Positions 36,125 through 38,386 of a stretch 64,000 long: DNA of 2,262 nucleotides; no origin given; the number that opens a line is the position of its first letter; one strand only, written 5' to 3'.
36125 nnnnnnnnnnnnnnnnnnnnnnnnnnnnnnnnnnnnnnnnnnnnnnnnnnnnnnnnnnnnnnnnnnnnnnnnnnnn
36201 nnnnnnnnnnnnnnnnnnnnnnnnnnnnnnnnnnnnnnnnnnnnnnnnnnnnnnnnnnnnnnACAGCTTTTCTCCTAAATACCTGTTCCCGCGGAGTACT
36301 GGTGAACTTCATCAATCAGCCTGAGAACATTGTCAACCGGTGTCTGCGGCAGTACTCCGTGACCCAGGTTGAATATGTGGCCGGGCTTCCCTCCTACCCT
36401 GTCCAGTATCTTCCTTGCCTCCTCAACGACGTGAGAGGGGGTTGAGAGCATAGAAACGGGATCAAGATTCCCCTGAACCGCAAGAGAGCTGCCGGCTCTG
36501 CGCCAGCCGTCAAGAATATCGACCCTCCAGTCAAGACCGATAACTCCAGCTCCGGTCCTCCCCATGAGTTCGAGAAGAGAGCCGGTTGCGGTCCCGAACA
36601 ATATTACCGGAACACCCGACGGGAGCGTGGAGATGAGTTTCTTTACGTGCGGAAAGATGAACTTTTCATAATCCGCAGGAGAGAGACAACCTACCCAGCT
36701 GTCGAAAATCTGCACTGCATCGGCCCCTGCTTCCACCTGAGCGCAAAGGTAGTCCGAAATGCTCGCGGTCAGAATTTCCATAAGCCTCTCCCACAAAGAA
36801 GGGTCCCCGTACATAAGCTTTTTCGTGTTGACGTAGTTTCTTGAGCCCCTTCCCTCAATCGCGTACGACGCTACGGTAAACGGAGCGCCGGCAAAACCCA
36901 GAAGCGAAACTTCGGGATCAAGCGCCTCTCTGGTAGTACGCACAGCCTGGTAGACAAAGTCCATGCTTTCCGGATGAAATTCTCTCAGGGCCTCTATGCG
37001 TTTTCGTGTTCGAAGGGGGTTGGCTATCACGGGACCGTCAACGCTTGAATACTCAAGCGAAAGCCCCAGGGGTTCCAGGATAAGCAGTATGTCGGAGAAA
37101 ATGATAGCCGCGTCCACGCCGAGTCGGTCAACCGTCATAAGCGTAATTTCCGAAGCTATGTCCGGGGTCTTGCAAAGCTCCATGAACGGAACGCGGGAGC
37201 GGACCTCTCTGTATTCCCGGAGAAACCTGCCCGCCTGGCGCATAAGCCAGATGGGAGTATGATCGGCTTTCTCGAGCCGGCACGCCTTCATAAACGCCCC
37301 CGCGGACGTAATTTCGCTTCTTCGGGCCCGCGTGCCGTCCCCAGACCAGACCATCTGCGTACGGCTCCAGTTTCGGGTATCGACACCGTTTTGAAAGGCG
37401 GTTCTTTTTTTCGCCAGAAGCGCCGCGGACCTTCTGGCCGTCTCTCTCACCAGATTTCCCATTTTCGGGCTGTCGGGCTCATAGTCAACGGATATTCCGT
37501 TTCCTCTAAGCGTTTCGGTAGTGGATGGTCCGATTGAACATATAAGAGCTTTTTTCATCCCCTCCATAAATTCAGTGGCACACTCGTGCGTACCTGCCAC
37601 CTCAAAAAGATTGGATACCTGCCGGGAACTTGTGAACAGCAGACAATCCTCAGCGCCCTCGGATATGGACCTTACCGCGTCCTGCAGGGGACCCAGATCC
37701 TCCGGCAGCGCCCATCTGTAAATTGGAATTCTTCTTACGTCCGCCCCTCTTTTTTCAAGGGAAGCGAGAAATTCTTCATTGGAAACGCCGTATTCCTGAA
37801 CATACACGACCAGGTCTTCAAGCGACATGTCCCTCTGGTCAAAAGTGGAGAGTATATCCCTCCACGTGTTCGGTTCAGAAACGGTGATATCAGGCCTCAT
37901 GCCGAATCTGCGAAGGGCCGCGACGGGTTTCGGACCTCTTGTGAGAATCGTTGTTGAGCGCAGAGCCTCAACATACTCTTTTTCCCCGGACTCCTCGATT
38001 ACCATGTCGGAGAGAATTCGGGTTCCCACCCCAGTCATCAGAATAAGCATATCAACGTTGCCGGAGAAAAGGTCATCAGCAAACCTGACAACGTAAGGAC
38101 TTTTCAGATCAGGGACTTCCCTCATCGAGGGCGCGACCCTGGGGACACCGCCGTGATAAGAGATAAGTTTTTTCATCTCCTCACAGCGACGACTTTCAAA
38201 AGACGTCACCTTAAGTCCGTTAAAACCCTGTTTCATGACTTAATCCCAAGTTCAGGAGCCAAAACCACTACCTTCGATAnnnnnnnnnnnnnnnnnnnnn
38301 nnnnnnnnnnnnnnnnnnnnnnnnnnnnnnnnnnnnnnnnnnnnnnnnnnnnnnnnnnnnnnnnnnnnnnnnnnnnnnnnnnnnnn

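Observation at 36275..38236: Apparent HemD-HemE fusion (uroporphyrinogen-III synthase + decarboxylase) whose linker contains a 7-nt homopolymer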

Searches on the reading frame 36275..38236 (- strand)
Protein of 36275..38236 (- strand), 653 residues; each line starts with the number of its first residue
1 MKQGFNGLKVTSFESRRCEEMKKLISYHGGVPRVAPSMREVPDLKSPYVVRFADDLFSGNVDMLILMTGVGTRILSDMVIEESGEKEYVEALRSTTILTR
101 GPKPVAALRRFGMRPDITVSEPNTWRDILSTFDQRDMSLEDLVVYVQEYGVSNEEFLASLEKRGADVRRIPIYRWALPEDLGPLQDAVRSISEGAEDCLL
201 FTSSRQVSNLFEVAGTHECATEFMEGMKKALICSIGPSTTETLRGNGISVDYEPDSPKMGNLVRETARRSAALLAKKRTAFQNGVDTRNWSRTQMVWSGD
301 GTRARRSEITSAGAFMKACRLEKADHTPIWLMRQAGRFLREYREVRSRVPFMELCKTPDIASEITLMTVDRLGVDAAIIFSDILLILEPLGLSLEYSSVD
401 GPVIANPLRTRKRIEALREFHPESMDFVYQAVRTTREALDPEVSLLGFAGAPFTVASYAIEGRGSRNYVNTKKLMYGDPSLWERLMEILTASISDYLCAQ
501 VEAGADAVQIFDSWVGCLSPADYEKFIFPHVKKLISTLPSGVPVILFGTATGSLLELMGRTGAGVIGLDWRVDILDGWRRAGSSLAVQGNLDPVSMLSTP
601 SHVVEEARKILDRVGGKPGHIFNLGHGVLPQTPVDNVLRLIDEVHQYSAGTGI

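Call 4: search_protein_families(library=pfam, proteins=[window:36275-38236:-], max_evalue=0.01)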
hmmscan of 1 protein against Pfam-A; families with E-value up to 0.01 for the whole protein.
window:36275-38236:- (653 aa): 2 families
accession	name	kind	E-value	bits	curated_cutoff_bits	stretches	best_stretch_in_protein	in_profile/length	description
PF01208.23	URO-D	-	1.2e-122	409.7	23.9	1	314-647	5-346/346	Uroporphyrinogen decarboxylase (URO-D)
PF02602.20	HEM4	-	3.4e-35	121.7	27.5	1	20-263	2-230/231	Uroporphyrinogen-III synthase HemD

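Call 5: search_protein_families(library=ncbifam, proteins=[window:36275-38236:-], max_evalue=0.01)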
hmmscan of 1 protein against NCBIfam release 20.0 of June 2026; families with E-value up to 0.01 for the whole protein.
window:36275-38236:- (653 aa): 11 families
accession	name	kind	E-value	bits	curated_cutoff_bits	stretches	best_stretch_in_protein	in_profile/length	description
TIGR01464.1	hemE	equivalog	8.3e-120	399.8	302.95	1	315-646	2-338/338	uroporphyrinogen decarboxylase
NF004584.0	PRK05928.2-1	equivalog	4.1e-35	121.5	233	1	4-267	3-262/269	uroporphyrinogen-III synthase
NF005568.0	PRK07239.1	equivalog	2.4e-33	115.6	273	1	5-272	10-277/381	uroporphyrinogen-III synthase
TIGR01463.1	mtaA_cmuA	subfamily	9.5e-24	84.3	235.4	1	308-645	2-336/340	MtaA/CmuA family methyltransferase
NF004889.0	PRK06252.1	subfamily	5e-20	71.8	244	1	361-648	53-337/340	methylcobalamin:coenzyme M methyltransferase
NF004587.0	PRK05928.2-5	equivalog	6.3e-18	65.2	246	1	19-269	18-240/245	uroporphyrinogen-III synthase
NF041608.1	methylcob_mtaseMtbA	equivalog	8.8e-18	64.5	600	1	403-646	97-336/339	methylcobamide:CoM methyltransferase MtbA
NF040654.1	MtaA_Meth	equivalog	3.6e-15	55.7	400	1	423-647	117-335/337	methylcobamide:CoM methyltransferase MtaA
NF004593.0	PRK05928.4-2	equivalog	1e-06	28.4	275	1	93-265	78-238/247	uroporphyrinogen-III synthase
NF005411.0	PRK06975.1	equivalog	1e-05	24.1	414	1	159-225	160-226/660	fused uroporphyrinogen-III synthase HemD/membrane protein HemX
NF004592.0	PRK05928.4-1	equivalog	5.4e-05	22.9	332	1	160-266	132-232/237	uroporphyrinogen-III synthase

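Call 6: find_homologous_proteins(query=window:36275-38236:-, max_evalue=1e-10)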
Query window:36275-38236:- (653 aa): 5376 proteins with E <= 1e-10 among 8000 candidates; the best 120 are listed.
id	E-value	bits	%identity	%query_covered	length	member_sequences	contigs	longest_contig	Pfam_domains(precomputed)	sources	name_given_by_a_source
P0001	0.0e+0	1467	99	100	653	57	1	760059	PF01208.24,PF02602.21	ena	-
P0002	0.0e+0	1362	91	99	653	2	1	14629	PF01208.24,PF02602.21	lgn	-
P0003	0.0e+0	1343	91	99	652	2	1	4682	PF01208.24,PF02602.21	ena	-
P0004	0.0e+0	1330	89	99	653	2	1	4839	PF01208.24,PF02602.21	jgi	jgi:uroporphyrinogen decarboxylase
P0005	0.0e+0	1324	92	96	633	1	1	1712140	PF01208.24,PF02602.21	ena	-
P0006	0.0e+0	1320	89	99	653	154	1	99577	PF01208.24,PF02602.21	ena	-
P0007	0.0e+0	1320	89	99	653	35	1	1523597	PF01208.24,PF02602.21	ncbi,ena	-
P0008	0.0e+0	1300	91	96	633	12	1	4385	PF01208.24,PF02602.21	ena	-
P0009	0.0e+0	1293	90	96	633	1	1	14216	PF01208.24,PF02602.21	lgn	-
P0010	0.0e+0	1292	87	100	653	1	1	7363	PF01208.24,PF02602.21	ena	-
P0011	0.0e+0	1273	88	96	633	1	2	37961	PF01208.24,PF02602.21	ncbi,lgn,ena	-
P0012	0.0e+0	1273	85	99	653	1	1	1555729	PF01208.24,PF02602.21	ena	-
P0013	0.0e+0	1268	84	99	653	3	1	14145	PF01208.24,PF02602.21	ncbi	-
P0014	0.0e+0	1265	85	99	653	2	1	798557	PF01208.24,PF02602.21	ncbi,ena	-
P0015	0.0e+0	1244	86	96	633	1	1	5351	PF01208.24,PF02602.21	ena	-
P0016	0.0e+0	1200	83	96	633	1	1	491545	PF01208.24,PF02602.21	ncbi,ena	-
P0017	0.0e+0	1165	77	99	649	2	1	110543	PF01208.24,PF02602.21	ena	-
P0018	0.0e+0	1118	74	100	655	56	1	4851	PF01208.24,PF02602.21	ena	-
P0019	0.0e+0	1115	74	100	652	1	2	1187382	PF01208.24,PF02602.21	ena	-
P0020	0.0e+0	1097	73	100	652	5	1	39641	PF01208.24,PF02602.21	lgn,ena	-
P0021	0.0e+0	1094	74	99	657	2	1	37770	PF01208.24,PF02602.21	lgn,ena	-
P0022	0.0e+0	1075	73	99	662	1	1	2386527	PF01208.24,PF02602.21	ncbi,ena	-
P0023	0.0e+0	1072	73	99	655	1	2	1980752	PF01208.24,PF02602.21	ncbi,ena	-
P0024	0.0e+0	1071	72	100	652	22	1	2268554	PF01208.24,PF02602.21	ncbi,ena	-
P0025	4.0e-285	965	64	99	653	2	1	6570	PF01208.24,PF02602.21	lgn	-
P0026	8.8e-285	964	64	99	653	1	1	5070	PF01208.24,PF02602.21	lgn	-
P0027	1.3e-283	960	63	99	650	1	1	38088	PF01208.24,PF02602.21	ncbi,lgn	-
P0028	4.1e-282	955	63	99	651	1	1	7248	PF01208.24,PF02602.21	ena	-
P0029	2.1e-280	950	63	99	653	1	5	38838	PF01208.24,PF02602.21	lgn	-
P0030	3.9e-278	942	63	99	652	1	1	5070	PF01208.24,PF02602.21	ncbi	ncbi:MAG: uroporphyrinogen decarboxylase [Thermodesulfobacteriota bacterium]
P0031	2.3e-269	913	62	99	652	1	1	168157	PF01208.24,PF02602.21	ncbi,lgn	ncbi:MAG: uroporphyrinogen decarboxylase [Deltaproteobacteria bacterium]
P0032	4.0e-268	909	61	99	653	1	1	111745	PF01208.24,PF02602.21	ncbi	-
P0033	7.6e-266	902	61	99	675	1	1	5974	PF01208.24,PF02602.21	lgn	-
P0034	8.0e-266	902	61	99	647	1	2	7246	PF01208.24,PF02602.21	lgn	-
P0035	1.9e-265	900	61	99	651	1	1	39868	PF01208.24,PF02602.21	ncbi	-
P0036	6.6e-264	895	61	99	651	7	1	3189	PF01208.24,PF02602.21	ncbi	-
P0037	6.9e-264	895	61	99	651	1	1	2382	PF01208.24,PF02602.21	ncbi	-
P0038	3.6e-263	893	60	99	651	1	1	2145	PF01208.24,PF02602.21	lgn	-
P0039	3.7e-263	893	61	99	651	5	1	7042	PF01208.24,PF02602.21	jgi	jgi:uroporphyrinogen decarboxylase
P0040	4.2e-263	893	61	99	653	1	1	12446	PF01208.24,PF02602.21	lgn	-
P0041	4.3e-262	889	61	99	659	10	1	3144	PF01208.24,PF02602.21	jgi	jgi:uroporphyrinogen decarboxylase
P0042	4.5e-262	889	61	99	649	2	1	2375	PF01208.24,PF02602.21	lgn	-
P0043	9.2e-262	888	61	99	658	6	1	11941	PF01208.24,PF02602.21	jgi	jgi:uroporphyrinogen decarboxylase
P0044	1.3e-261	888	60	100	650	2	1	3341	PF01208.24,PF02602.21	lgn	-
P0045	1.5e-261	887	61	99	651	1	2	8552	PF01208.24,PF02602.21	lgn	-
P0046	2.0e-261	887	61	99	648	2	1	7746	PF01208.24,PF02602.21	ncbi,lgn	-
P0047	3.7e-261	886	60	99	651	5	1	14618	PF01208.24,PF02602.21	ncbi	-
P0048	4.6e-261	886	61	99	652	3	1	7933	PF01208.24,PF02602.21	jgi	jgi:uroporphyrinogen decarboxylase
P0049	9.8e-261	885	60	99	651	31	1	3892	PF01208.24,PF02602.21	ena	-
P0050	2.0e-260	884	61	99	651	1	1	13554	PF01208.24,PF02602.21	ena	-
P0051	3.3e-260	883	59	99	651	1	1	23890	PF01208.24,PF02602.21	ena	-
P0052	5.8e-260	882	59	99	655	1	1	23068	PF01208.24,PF02602.21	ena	-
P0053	7.2e-260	882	60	99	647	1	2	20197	PF01208.24,PF02602.21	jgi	jgi:uroporphyrinogen decarboxylase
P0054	8.5e-260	882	59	99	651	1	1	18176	PF01208.24,PF02602.21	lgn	-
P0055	9.0e-260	882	60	99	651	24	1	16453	PF01208.24,PF02602.21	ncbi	-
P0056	1.1e-259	881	60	99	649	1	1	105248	PF01208.24,PF02602.21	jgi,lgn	-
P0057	2.5e-259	880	60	99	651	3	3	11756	PF01208.24,PF02602.21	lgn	-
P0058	2.7e-259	880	60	99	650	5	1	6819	PF01208.24,PF02602.21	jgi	jgi:uroporphyrinogen decarboxylase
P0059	3.9e-259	879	59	100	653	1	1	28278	PF01208.24,PF02602.21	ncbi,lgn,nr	ncbi:MAG TPA: uroporphyrinogen decarboxylase [Thermodesulfobacteriota bacterium]|nr:uroporphyrinogen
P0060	4.2e-259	879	59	99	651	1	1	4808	PF01208.24,PF02602.21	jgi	jgi:uroporphyrinogen decarboxylase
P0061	1.1e-258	878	59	99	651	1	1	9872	PF01208.24,PF02602.21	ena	-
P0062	1.1e-258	878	59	99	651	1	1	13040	PF01208.24,PF02602.21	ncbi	-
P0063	1.1e-258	878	59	99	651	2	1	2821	PF01208.24,PF02602.21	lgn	-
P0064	1.1e-258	878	59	99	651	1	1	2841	PF01208.24,PF02602.21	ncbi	-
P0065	1.5e-258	878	59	99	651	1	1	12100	PF01208.24,PF02602.21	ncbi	ncbi:MAG: uroporphyrinogen decarboxylase [Thermodesulfobacteriota bacterium]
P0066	1.6e-258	877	59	99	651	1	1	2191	PF01208.24,PF02602.21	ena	-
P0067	1.8e-258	877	58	99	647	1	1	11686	PF01208.24,PF02602.21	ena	-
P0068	2.0e-258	877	59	99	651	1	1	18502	PF01208.24,PF02602.21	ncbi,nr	ncbi:MAG: uroporphyrinogen decarboxylase [Candidatus Dadabacteria bacterium]|nr:MAG: uroporphyrinoge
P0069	2.4e-258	877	60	99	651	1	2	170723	PF01208.24,PF02602.21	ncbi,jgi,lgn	jgi:uroporphyrinogen decarboxylase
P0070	3.4e-258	876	59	99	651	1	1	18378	PF01208.24,PF02602.21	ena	-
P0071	3.8e-258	876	59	99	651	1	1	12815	PF01208.24,PF02602.21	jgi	-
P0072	4.0e-258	876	59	99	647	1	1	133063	PF01208.24,PF02602.21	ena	-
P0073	4.6e-258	876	58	99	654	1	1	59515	PF01208.24,PF02602.21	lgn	-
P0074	5.3e-258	876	59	99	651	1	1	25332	PF01208.24,PF02602.21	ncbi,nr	ncbi:MAG: uroporphyrinogen decarboxylase [Candidatus Dadabacteria bacterium]|nr:uroporphyrinogen dec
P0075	5.4e-258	876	59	99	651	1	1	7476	PF01208.24,PF02602.21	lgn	-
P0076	5.6e-258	876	59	99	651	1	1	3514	PF01208.24,PF02602.21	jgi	-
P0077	5.7e-258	876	58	100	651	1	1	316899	PF01208.24,PF02602.21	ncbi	-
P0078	7.8e-258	875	59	99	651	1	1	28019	PF01208.24,PF02602.21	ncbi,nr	ncbi:MAG: uroporphyrinogen decarboxylase [Candidatus Dadabacteria bacterium]|nr:uroporphyrinogen dec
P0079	9.5e-258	875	60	99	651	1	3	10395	PF01208.24,PF02602.21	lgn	-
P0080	9.7e-258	875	59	99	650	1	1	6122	PF01208.24,PF02602.21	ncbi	-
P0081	1.0e-257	875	59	99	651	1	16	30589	PF01208.24,PF02602.21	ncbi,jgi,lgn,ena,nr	ncbi:MAG: uroporphyrinogen decarboxylase [Candidatus Dadabacteria bacterium]|nr:MAG: uroporphyrinoge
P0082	1.0e-257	875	59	99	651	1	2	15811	PF01208.24,PF02602.21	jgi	-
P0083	1.2e-257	875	60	100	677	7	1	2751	PF01208.24,PF02602.21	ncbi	-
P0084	1.2e-257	875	59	99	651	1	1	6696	PF01208.24,PF02602.21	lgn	-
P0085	1.3e-257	874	60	100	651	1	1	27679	PF01208.24,PF02602.21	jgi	-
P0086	1.4e-257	874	59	99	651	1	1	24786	PF01208.24,PF02602.21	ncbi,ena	-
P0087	1.4e-257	874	59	99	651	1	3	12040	PF01208.24,PF02602.21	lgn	-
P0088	1.4e-257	874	59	99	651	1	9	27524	PF01208.24,PF02602.21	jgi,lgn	-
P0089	1.4e-257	874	59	99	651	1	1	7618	PF01208.24,PF02602.21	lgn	-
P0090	1.4e-257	874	59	99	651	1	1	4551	PF01208.24,PF02602.21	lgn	-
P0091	1.5e-257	874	59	99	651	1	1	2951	PF01208.24,PF02602.21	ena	-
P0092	1.9e-257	874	59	99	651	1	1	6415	PF01208.24,PF02602.21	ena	-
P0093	1.9e-257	874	59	99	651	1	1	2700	PF01208.24,PF02602.21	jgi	-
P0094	2.0e-257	874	59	99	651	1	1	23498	PF01208.24,PF02602.21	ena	-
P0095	2.0e-257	874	59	99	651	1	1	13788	PF01208.24,PF02602.21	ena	-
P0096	2.1e-257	874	59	99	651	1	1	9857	PF01208.24,PF02602.21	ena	-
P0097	2.6e-257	873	59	99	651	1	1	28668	PF01208.24,PF02602.21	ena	-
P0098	2.6e-257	873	59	99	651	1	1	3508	PF01208.24,PF02602.21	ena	-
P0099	2.8e-257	873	60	99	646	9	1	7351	PF01208.24,PF02602.21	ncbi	-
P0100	3.4e-257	873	59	99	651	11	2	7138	PF01208.24,PF02602.21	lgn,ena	-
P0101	5.0e-257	873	59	99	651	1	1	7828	PF01208.24,PF02602.21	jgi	jgi:uroporphyrinogen decarboxylase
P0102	5.9e-257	872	59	99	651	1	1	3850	PF01208.24,PF02602.21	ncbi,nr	ncbi:MAG: uroporphyrinogen decarboxylase [Candidatus Dadabacteria bacterium]|nr:uroporphyrinogen dec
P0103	8.8e-257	872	60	99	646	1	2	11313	PF01208.24,PF02602.21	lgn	-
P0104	9.0e-257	872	58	99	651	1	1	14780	PF01208.24,PF02602.21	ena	-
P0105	9.4e-257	872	59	99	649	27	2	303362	PF01208.24,PF02602.21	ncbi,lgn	-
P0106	9.6e-257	872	59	99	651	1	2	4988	PF01208.24,PF02602.21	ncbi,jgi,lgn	jgi:uroporphyrinogen decarboxylase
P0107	1.2e-256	871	59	99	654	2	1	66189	PF01208.24,PF02602.21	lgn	-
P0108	1.9e-256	871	59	99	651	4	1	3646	PF01208.24,PF02602.21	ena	-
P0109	2.3e-256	870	59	99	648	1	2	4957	PF01208.24,PF02602.21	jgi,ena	-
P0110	3.4e-256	870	59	99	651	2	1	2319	PF01208.24,PF02602.21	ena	-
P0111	3.4e-256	870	58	99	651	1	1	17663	PF01208.24,PF02602.21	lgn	-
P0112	3.4e-256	870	58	99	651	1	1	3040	PF01208.24,PF02602.21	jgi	jgi:uroporphyrinogen decarboxylase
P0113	3.4e-256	870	58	99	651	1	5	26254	PF01208.24,PF02602.21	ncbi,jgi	jgi:uroporphyrinogen decarboxylase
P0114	4.3e-256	869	60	99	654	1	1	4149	PF01208.24,PF02602.21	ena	-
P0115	4.7e-256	869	59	99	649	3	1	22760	PF01208.24,PF02602.21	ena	-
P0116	6.0e-256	869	59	99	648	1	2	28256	PF01208.24,PF02602.21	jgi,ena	-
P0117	8.4e-256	868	58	99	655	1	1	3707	PF01208.24,PF02602.21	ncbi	-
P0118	8.6e-256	868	59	99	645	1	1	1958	PF01208.24,PF02602.21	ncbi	ncbi:MAG: uroporphyrinogen decarboxylase, partial [Thermodesulfobacteriota bacterium]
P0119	9.1e-256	868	58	99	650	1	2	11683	PF01208.24,PF02602.21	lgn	-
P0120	1.5e-255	868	59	99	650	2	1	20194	PF01208.24,PF02602.21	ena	-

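Call 11: find_encoding_contigs(protein=P0001, flank=10000, max_places=3)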
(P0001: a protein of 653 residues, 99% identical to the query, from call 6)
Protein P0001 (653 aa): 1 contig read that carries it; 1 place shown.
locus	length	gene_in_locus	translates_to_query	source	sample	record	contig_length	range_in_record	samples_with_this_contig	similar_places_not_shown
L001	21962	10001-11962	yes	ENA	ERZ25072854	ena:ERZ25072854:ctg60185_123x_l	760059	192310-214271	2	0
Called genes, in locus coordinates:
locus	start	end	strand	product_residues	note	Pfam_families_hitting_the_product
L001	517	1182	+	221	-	PF02585:PIG-L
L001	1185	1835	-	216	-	PF22175:Ogg-HhH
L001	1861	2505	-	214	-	PF22175:Ogg-HhH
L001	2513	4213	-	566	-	PF08765:Mor (faint), PF01464:SLT, PF23446:LysM1_NFP_LYK (faint), PF01476:LysM, PF23473:LysM3_LYK4_5 (faint), PF01476:LysM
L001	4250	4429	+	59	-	-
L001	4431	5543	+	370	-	PF01820:Dala_Dala_lig_N, PF02786:CPSase_L_D2, PF02222:ATP-grasp (weak), PF07478:Dala_Dala_lig_C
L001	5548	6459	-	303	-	PF00892:EamA, PF03151:TPT (faint), PF00892:EamA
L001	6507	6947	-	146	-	PF01758:SBF, PF13593:SBF_like (weak)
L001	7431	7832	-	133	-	PF02472:ExbD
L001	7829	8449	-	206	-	PF01618:MotA_ExbB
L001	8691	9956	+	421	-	PF00278:Orn_DAP_Arg_deC, PF02784:Orn_Arg_deC_N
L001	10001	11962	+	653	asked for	PF02602:HEM4, PF01208:URO-D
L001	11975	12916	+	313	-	PF00762:Ferrochelatase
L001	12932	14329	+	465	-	PF01266:DAO (faint), PF01593:Amino_oxidase, PF13450:NAD_binding_8, PF13454:NAD_binding_9 (faint)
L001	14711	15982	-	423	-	PF00365:PFK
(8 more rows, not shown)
